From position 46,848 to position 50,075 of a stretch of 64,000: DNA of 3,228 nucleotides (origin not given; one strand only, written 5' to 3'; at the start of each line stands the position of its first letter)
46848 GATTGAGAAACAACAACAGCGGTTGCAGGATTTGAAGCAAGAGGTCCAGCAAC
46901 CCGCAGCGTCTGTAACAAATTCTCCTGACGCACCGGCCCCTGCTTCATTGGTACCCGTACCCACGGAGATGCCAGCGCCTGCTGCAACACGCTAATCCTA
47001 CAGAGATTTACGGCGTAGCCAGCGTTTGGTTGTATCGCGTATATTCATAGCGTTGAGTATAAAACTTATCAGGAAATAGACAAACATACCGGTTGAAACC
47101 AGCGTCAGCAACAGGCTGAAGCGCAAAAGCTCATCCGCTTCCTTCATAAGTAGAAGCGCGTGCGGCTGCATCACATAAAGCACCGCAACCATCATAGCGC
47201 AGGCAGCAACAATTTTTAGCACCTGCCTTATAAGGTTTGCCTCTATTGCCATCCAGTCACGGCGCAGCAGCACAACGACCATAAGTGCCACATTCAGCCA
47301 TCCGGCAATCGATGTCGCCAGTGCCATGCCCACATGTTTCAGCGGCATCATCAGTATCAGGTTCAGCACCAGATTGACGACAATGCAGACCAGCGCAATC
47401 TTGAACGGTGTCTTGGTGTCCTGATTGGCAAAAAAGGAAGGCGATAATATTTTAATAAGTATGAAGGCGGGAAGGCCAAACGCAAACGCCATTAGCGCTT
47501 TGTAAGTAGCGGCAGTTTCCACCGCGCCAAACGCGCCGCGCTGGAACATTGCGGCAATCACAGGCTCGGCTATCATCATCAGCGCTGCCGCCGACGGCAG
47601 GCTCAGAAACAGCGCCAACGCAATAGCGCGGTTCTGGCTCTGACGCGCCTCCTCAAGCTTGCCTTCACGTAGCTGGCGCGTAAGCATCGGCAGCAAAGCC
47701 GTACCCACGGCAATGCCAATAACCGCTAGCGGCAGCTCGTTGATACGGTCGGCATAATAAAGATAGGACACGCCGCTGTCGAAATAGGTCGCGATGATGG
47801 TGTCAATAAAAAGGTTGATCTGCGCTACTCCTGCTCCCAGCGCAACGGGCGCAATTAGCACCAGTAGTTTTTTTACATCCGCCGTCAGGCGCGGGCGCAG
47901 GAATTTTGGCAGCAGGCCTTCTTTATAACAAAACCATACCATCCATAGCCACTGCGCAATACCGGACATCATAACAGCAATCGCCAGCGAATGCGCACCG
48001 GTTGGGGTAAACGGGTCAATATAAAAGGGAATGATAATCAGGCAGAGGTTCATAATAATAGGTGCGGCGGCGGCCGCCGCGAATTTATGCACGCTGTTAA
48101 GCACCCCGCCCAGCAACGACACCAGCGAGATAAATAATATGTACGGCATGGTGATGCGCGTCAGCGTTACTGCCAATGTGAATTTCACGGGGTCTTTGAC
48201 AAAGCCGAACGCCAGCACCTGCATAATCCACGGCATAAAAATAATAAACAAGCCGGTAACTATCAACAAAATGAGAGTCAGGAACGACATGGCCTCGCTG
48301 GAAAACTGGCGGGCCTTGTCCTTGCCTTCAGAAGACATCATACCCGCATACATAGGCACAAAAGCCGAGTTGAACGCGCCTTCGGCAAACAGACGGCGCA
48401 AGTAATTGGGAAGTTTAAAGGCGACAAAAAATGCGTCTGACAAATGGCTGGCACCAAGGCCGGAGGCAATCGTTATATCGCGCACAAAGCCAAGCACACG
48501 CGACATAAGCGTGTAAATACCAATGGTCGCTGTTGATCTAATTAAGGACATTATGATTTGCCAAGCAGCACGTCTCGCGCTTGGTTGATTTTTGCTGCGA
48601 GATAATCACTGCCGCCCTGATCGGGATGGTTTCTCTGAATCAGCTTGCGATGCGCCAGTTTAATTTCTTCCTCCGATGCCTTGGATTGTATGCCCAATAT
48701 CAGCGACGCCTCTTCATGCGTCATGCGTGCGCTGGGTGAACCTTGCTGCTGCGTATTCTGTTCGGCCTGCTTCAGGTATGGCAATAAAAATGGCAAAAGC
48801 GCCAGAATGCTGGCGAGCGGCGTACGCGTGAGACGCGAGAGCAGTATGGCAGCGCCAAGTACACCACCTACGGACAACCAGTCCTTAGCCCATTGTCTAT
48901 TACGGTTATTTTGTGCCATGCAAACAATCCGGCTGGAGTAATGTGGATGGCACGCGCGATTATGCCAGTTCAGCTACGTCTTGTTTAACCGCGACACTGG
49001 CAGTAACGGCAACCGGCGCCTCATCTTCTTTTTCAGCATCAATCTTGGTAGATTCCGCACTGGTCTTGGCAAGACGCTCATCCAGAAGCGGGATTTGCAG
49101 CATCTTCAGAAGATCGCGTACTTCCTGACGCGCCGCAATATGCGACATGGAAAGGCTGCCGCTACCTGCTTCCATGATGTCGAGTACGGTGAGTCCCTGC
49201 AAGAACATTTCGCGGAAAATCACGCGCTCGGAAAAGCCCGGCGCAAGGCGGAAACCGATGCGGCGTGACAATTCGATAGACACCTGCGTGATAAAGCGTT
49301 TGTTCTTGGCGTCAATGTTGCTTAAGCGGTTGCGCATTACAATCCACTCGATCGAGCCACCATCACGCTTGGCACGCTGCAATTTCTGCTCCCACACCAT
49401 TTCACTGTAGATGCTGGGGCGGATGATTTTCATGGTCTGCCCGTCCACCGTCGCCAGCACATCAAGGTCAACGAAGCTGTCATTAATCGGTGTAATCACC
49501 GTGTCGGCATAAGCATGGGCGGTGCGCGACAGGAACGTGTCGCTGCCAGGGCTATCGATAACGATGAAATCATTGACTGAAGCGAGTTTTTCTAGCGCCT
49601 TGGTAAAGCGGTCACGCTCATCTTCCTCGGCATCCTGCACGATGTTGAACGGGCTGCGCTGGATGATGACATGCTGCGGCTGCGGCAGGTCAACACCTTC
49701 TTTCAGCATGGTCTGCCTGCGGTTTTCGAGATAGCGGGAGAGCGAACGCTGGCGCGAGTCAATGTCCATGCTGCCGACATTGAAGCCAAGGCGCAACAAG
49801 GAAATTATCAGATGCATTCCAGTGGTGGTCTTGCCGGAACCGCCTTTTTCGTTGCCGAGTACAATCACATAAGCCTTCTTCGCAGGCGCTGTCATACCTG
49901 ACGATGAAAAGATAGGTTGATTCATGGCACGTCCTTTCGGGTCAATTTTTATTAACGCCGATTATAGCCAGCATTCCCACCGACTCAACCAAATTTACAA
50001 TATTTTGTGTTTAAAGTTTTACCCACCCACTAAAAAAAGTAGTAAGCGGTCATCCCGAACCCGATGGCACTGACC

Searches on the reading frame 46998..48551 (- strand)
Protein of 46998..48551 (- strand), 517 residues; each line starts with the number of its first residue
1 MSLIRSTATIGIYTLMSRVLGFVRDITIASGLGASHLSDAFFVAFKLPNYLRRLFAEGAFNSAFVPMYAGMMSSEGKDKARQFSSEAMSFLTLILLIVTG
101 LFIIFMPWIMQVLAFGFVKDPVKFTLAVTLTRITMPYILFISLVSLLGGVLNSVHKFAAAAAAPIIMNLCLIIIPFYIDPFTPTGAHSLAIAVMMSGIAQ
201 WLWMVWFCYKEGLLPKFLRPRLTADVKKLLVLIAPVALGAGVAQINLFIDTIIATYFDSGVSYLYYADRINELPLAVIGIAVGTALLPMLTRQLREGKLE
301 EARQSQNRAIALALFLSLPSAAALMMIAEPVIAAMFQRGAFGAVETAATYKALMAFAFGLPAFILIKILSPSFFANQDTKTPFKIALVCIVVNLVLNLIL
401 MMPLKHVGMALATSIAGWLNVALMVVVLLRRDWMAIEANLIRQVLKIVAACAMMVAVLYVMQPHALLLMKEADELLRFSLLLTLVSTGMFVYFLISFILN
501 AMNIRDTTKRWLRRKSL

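Call 61: search_protein_families(library=pfam, proteins=[window:46998-48551:-], max_evalue=0.001)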
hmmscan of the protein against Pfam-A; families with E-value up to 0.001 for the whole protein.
window:46998-48551:- (517 aa): 2 families
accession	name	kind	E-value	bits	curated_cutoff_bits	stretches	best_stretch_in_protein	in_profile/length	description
PF03023.19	MurJ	-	1.3e-120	403.5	27.4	1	28-462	1-433/451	Lipid II flippase MurJ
PF01554.23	MatE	-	3.1e-11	43.6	24.9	1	259-399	26-161/161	MatE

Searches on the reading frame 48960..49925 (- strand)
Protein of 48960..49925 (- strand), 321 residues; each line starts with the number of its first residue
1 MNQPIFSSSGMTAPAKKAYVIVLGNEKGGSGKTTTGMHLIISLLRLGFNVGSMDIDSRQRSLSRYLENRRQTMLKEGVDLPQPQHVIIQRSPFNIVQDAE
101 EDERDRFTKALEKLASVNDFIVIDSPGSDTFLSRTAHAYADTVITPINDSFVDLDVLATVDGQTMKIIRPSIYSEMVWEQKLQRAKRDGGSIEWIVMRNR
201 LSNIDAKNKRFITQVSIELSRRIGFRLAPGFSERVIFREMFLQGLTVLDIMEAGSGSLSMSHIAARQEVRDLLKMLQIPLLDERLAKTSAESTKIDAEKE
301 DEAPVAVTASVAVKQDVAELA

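Call 61: search_protein_families(library=pfam, proteins=[window:48960-49925:-], max_evalue=0.001)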
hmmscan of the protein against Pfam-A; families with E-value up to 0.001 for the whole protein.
window:48960-49925:- (321 aa): 4 families
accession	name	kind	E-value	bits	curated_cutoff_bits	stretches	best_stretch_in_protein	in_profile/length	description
PF09140.17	MipZ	-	4.3e-107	357.7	20.7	1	19-279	1-261/262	ATPase MipZ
PF13614.12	AAA_31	-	4e-13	50.1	27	2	20-65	3-47/177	AAA domain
PF01656.29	CbiA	-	4.8e-06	27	25.4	1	21-184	1-54/125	CobQ/CobB/MinD/ParA nucleotide binding domain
PF10609.15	ParA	-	1.8e-05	24.7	27.1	1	20-83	5-69/246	NUBPL iron-transfer P-loop NTPase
